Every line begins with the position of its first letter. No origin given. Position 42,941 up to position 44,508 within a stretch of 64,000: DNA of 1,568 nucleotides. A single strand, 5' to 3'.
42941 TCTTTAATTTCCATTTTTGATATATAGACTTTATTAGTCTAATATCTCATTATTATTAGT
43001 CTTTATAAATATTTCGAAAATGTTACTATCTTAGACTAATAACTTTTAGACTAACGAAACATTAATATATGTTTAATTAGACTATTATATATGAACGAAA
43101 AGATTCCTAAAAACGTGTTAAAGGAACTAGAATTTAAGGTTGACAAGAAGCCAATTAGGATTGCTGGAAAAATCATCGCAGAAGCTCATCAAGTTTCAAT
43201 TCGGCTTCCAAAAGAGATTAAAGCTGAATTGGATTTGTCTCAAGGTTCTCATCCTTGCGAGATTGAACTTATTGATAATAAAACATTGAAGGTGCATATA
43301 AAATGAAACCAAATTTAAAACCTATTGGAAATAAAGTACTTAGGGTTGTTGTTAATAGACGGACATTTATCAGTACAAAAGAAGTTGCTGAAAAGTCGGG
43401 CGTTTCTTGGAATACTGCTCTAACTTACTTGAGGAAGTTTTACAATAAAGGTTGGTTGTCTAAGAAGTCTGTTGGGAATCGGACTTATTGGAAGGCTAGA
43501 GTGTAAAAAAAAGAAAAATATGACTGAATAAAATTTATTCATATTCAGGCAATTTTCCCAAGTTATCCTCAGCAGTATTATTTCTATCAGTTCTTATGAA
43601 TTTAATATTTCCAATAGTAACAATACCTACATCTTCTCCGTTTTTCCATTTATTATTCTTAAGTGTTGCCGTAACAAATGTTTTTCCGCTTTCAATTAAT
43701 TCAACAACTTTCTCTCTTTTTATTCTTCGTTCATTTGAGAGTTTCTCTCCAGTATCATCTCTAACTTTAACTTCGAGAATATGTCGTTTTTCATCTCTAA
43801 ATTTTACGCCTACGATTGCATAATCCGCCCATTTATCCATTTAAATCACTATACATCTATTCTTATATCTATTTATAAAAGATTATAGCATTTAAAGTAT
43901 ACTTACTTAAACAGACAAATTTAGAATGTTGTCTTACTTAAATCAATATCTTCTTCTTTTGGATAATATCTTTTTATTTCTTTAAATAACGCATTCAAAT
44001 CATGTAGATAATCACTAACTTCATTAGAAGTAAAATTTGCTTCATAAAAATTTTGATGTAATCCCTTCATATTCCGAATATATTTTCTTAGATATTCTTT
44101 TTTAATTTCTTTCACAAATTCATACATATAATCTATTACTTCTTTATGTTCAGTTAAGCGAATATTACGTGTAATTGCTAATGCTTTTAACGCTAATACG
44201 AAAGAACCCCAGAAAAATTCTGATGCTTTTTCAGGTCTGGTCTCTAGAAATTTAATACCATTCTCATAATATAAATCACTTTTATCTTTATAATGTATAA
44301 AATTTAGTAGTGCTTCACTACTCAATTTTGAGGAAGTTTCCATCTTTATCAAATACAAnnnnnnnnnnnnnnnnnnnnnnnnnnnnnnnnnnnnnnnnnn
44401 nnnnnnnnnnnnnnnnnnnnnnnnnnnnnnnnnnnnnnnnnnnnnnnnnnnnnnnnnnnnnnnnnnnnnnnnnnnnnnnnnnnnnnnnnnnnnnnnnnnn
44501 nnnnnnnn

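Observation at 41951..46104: Accessory, likely mobile-derived island: IS5-family transposase, iteron-like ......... array, two tiny DNA-binding genes, lipoprotein, PD-(D/E)xK protein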

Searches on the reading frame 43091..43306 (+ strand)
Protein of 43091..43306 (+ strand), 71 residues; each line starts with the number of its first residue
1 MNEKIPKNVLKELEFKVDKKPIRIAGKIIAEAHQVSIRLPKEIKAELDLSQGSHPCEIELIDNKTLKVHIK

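Call 4: search_protein_families(library=pfam, max_evalue=0.01, proteins=[window:43091-43306:+])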
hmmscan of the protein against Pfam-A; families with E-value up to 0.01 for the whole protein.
window:43091-43306:+ (71 aa): 1 family
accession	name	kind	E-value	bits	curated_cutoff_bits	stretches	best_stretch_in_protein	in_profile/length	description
PF03948.19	Ribosomal_L9_C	-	0.0018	19.1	23.2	1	3-49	35-82/86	Ribosomal protein L9, C-terminal domain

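Call 19: search_protein_families(library=ncbifam, max_evalue=0.01, proteins=[window:43091-43306:+])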
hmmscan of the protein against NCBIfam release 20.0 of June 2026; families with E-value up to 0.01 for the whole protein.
window:43091-43306:+ (71 aa): 0 families

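Call 36: search_protein_families(library=padloc, max_evalue=0.01, proteins=[window:43091-43306:+])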
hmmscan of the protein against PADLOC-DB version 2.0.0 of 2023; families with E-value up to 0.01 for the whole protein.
window:43091-43306:+ (71 aa): 0 families

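Call 64: search_solved_structures(query=A5, max_evalue=10, show_alignments=2)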
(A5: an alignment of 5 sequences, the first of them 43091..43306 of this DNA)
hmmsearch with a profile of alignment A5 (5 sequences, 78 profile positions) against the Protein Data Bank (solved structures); distinct sequences matched with E-value up to 10: 5.
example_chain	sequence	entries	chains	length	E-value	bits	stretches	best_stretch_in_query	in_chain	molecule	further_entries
3f3b_A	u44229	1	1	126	0.0035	20.3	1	18-44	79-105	Phage-like element PBSX protein xkdH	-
6m5y_A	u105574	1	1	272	0.028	17.5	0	23-40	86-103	Galectin-1,Galectin-1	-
7xi6_A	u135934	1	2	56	0.046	16.7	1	33-78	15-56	C56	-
3o27_A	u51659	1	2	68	0.056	16.5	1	34-77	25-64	Putative uncharacterized protein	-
9ux7_C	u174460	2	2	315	0.69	13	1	11-54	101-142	Lamassu protein LmuA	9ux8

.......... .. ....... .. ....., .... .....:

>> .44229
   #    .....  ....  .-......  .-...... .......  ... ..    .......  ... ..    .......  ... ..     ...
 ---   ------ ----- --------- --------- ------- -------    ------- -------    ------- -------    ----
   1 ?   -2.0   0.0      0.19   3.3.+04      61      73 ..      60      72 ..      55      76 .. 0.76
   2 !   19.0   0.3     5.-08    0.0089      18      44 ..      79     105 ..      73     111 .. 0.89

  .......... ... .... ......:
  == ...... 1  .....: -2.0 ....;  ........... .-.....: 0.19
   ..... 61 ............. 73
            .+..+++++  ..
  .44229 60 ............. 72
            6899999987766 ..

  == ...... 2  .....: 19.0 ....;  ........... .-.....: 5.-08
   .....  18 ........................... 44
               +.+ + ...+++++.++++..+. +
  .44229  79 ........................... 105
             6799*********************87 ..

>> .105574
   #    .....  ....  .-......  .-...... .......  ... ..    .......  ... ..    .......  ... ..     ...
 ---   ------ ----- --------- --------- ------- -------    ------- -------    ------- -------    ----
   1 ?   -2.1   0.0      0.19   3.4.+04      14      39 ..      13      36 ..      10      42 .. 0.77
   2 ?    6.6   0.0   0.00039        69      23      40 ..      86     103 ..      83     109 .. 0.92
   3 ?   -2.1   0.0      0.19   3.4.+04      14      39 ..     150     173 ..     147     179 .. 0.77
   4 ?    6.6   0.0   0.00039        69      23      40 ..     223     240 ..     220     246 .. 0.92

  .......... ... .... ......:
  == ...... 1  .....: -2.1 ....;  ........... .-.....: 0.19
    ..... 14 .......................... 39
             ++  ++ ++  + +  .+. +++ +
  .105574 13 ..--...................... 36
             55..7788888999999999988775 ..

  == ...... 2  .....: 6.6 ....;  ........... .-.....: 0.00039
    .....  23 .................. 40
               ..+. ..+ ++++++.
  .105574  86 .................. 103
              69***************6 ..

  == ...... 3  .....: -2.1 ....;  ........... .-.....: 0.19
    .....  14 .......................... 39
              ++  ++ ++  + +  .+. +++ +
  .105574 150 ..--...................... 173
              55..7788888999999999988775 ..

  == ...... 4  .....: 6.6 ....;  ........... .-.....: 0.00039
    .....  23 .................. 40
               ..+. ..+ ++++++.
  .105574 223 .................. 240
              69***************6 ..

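Call 66: find_homologous_proteins(query=window:43091-43306:+, max_evalue=0.001)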
Query window:43091-43306:+ (71 aa): 1 proteins with E <= 0.001 among 1 candidates.
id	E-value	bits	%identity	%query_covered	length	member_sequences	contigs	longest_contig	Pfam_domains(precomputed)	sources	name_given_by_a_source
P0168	3.0e-37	143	100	100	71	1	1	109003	-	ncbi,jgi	-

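Call 68: search_protein_families(library=pfam, alignment_id=A5, max_evalue=5)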
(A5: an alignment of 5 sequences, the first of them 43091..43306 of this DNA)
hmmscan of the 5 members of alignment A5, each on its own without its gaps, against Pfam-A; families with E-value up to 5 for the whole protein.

A. member 1, window:43091-43306:+ (71 aa): 2 families
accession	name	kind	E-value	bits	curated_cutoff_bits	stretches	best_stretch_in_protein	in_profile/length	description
PF03948.19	Ribosomal_L9_C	-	0.0018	19.1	23.2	1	3-49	35-82/86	Ribosomal protein L9, C-terminal domain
PF04014.23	MazE_antitoxin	-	0.013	15.9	24.7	1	37-53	10-26/48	Antidote-toxin recognition MazE, bacterial antitoxin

B. families by the number of members that match (of 5 scanned): 5 families
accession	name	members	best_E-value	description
PF04014.23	MazE_antitoxin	2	0.013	Antidote-toxin recognition MazE, bacterial antitoxin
PF03948.19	Ribosomal_L9_C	1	0.0018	Ribosomal protein L9, C-terminal domain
PF10390.15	ELL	1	0.0087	RNA polymerase II elongation factor ELL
PF16760.10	CBM53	1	0.055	Starch/carbohydrate-binding module (family 53)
PF22708.2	S1CSD-TOTE-1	1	0.16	S1/CSD-like domain 1 of the TOTE conflict systems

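Call 72: predict_structure(protein=window:43091-43306:+)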
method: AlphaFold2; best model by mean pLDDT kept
length: 71 residues; sequences in the alignment: 1
mean_pLDDT: 61.3   pTM: 0.41
mean pLDDT of the five models: 61.3, 60.3, 49.3, 47.0, 41.1
residues with pLDDT >= 90: 0; 70-90: 18; 50-70: 38; < 50: 15
segments of 3 or more residues with pLDDT < 50: 1-4, 44-47, 49-51
pLDDT, mean of each block of 10 residues (from residue 1): 48 68 69 61 49 63 72 62
secondary structure, 60 per line:
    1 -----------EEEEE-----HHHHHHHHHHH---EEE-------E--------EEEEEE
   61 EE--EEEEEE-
elements in order: E12-16 H22-32 E36-38 E55-62 E65-70

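Call 75: search_protein_families(library=phrogs, max_evalue=0.001, proteins=[window:43091-43306:+])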
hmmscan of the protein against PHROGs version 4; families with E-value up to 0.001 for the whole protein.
window:43091-43306:+ (71 aa): 0 families

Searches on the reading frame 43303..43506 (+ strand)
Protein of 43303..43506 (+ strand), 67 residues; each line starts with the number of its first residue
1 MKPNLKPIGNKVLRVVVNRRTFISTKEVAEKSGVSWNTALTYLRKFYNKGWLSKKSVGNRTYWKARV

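Call 4: search_protein_families(library=pfam, max_evalue=0.01, proteins=[window:43303-43506:+])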
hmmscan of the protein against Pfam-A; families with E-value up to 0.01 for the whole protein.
window:43303-43506:+ (67 aa): 6 families
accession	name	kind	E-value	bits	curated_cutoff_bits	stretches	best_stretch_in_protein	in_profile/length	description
PF24033.1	DUF7342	-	3.3e-05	24.4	31.6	1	16-62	11-58/150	Family of unknown function (DUF7342)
PF13412.12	HTH_24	-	0.00015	21.7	21.9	1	23-52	18-47/48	Winged helix-turn-helix DNA-binding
PF05584.17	Sulfolobus_pRN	-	0.00046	20.6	20.8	1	20-55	16-51/72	Sulfolobus plasmid regulatory protein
PF04703.18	FaeA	-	0.0006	20.5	20.7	1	17-64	10-59/62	FaeA-like protein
PF03965.22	Penicillinase_R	-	0.00066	20.4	22.6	1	11-66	7-65/115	Penicillinase repressor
PF04967.18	HTH_10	-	0.0075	16.5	23.1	0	23-49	24-50/53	HTH DNA binding domain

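Call 19: search_protein_families(library=ncbifam, max_evalue=0.01, proteins=[window:43303-43506:+])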
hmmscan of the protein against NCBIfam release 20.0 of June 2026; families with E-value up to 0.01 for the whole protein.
window:43303-43506:+ (67 aa): 0 families

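Call 36: search_protein_families(library=padloc, max_evalue=0.01, proteins=[window:43303-43506:+])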
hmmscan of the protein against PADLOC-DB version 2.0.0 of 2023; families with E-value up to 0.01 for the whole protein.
window:43303-43506:+ (67 aa): 3 families
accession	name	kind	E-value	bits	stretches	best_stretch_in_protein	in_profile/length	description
PDLC03963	SoFic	-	0.0002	18.9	1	15-62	298-349/361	-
PDLC01438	Csa3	-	0.0016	16.5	1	11-64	152-200/305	"CAS-I,CAS-II,CAS-III,CAS-IV,CAS-V,CAS-VI; associated_signaling"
PDLC02271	AbiEi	-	0.0095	13.1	1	10-58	11-59/263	AbiEi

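Call 65: search_solved_structures(query=A6, max_evalue=1)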
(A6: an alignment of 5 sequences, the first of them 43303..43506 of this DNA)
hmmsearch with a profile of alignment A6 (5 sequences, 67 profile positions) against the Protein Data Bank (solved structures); distinct sequences matched with E-value up to 1: 86 (the best 60 are shown).
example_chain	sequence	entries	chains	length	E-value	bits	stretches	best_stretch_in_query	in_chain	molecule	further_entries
2cyy_A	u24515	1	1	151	0.00023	24.2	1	7-57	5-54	Putative HTH-type transcriptional regulator PH1519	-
5n08_A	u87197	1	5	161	0.00024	24.2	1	16-60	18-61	HTH-type transcriptional repressor NsrR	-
5n07_A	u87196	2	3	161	0.00024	24.2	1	16-60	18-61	HTH-type transcriptional repressor NsrR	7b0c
1ri7_A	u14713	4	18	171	0.00024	24.1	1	7-57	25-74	Putative transcriptional regulator | Putative HTH-type transcriptional regulator PH1519 | Uncharacterized HTH-type transcriptional regulator PH1519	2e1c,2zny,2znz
2lvs_A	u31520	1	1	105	0.00026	24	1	27-61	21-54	Putative uncharacterized protein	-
7ueb_E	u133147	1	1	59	0.00026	24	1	12-65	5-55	PscE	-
2jt1_A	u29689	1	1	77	0.00048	23.2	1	23-61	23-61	PefI protein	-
2d1h_A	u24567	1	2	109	0.00073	22.6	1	7-64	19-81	109aa long hypothetical transcriptional regulator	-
7fby_A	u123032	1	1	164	0.00075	22.6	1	3-56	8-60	Transcriptional regulatory protein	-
5zr4_A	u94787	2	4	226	0.00076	22.5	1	15-60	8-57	Metal-dependent transcriptional regulator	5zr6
9w4v_A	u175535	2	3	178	0.00094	22.3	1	3-56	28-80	Uncharacterized HTH-type transcriptional regulator PH0140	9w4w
1p6r_A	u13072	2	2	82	0.0011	22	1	1-61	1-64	Penicillinase repressor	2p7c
1okr_A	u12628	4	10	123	0.0014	21.7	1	27-63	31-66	METHICILLIN RESISTANCE REGULATORY PROTEIN MECI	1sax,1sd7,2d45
1sd6_A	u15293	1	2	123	0.0016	21.5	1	27-63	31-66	Methicillin resistance regulatory protein mecI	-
4rs8_A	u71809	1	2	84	0.0017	21.4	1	29-67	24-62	AspA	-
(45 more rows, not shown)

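Call 75: search_protein_families(library=phrogs, max_evalue=0.001, proteins=[window:43303-43506:+])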
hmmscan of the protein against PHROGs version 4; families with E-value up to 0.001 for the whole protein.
window:43303-43506:+ (67 aa): 1 family
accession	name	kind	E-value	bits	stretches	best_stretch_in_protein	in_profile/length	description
phrog_12156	-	DNA, RNA and nucleotide metabolism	0.00095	18.9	0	4-64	420-479/485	DNA helicase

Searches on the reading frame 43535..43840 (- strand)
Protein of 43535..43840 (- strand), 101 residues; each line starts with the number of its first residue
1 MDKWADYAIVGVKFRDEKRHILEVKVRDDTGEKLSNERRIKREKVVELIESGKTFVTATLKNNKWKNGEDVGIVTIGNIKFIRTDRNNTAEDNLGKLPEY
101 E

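Call 4: search_protein_families(library=pfam, max_evalue=0.01, proteins=[window:43535-43840:-])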
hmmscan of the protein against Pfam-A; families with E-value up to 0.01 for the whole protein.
window:43535-43840:- (101 aa): 1 family
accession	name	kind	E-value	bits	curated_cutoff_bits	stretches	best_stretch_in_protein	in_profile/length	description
PF13031.12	DUF3892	-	1.2e-09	38.9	22.3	1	9-98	2-71/71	Protein of unknown function (DUF3892)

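Call 19: search_protein_families(library=ncbifam, max_evalue=0.01, proteins=[window:43535-43840:-])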
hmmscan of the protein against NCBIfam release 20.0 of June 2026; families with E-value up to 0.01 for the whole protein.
window:43535-43840:- (101 aa): 0 families

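Call 36: search_protein_families(library=padloc, max_evalue=0.01, proteins=[window:43535-43840:-])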
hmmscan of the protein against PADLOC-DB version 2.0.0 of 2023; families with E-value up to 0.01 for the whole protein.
window:43535-43840:- (101 aa): 0 families

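Call 75: search_protein_families(library=phrogs, max_evalue=0.001, proteins=[window:43535-43840:-])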
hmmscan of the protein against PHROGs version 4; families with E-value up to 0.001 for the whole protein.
window:43535-43840:- (101 aa): 2 families
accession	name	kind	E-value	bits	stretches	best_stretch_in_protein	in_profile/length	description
phrog_32719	-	unknown function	1.8e-21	77.2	1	1-100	14-114/114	-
phrog_8224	-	unknown function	5e-05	24.6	1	40-99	33-90/91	-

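Call 79: search_solved_structures(query=window:43535-43840:-, max_evalue=1)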
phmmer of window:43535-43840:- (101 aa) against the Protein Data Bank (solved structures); distinct sequences matched with E-value up to 1: 0.

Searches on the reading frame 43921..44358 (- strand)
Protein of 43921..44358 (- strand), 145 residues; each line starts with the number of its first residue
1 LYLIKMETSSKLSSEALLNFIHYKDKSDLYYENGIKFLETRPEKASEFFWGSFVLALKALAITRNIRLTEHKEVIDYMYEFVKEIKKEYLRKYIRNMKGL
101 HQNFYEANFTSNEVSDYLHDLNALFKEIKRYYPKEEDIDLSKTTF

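Call 4: search_protein_families(library=pfam, max_evalue=0.01, proteins=[window:43921-44358:-])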
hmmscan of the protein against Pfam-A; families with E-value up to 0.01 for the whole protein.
window:43921-44358:- (145 aa): 1 family
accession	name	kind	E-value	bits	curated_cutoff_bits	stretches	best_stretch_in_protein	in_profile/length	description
PF05942.16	PaREP1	-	6.7e-09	36.1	24.4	1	25-120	4-110/115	Archaeal PaREP1/PaREP8 family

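Call 19: search_protein_families(library=ncbifam, max_evalue=0.01, proteins=[window:43921-44358:-])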
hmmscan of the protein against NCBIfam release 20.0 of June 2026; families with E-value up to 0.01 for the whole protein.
window:43921-44358:- (145 aa): 1 family
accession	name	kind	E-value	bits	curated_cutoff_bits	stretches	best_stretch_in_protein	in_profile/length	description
NF000934.0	PRK00092.3-1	equivalog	0.0059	17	175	1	73-120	22-67/153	ribosome maturation factor RimP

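Call 36: search_protein_families(library=padloc, max_evalue=0.01, proteins=[window:43921-44358:-])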
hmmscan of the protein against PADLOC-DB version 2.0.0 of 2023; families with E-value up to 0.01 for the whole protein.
window:43921-44358:- (145 aa): 0 families

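Call 75: search_protein_families(library=phrogs, max_evalue=0.001, proteins=[window:43921-44358:-])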
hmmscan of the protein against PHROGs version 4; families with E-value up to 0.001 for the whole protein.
window:43921-44358:- (145 aa): 0 families

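Call 76: search_solved_structures(query=window:43921-44358:-, max_evalue=1, show_alignments=1)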
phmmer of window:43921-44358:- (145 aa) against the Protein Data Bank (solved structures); distinct sequences matched with E-value up to 1: 0.
